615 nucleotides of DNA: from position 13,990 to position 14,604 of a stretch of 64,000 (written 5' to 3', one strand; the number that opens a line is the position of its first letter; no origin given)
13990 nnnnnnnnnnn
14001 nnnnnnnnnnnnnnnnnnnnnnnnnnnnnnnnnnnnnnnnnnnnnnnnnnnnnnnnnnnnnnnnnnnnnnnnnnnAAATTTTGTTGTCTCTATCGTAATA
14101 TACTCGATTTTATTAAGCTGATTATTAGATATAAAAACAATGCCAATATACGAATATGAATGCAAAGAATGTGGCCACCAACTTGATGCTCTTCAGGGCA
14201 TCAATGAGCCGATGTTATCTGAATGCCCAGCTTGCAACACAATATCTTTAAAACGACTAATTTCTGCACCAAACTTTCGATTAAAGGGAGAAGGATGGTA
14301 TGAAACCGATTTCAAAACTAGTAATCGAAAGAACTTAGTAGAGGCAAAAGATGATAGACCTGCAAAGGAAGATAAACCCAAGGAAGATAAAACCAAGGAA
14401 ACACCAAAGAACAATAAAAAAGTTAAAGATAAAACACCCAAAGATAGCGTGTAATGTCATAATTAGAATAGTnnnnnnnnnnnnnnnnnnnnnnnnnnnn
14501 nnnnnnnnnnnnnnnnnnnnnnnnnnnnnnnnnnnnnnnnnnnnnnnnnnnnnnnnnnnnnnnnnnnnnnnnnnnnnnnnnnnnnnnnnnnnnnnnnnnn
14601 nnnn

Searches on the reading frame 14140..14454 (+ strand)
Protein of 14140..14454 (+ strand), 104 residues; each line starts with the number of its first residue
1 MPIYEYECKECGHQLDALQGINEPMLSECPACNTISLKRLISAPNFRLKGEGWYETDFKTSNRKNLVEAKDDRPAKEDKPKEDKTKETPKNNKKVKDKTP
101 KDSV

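Call 25: search_protein_families(library=pfam, proteins=[window:14140-14454:+], max_evalue=0.1)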
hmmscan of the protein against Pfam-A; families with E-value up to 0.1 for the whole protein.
window:14140-14454:+ (104 aa): 6 families
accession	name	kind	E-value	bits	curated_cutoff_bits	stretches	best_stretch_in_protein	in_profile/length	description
PF09723.15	Zn_ribbon_8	-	1e-15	57.9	34.4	1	1-41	1-41/41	Zinc ribbon domain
PF06676.16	DUF1178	-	0.012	16.4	31.6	1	19-89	25-86/147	Protein of unknown function (DUF1178)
PF18073.7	Zn_ribbon_LapB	-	0.016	15.3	25.7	0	6-33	1-21/28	Rubredoxin metal binding domain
PF23455.1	DUF7129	-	0.022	14.9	30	1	5-33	11-34/45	Domain of unknown function (DUF7129)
PF12773.13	DZR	-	0.025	15.2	27.3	1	8-35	15-33/45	Double zinc ribbon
PF01155.25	HypA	-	0.086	13.3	28.9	0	5-38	70-98/112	Hydrogenase/urease nickel incorporation, metallochaperone, hypA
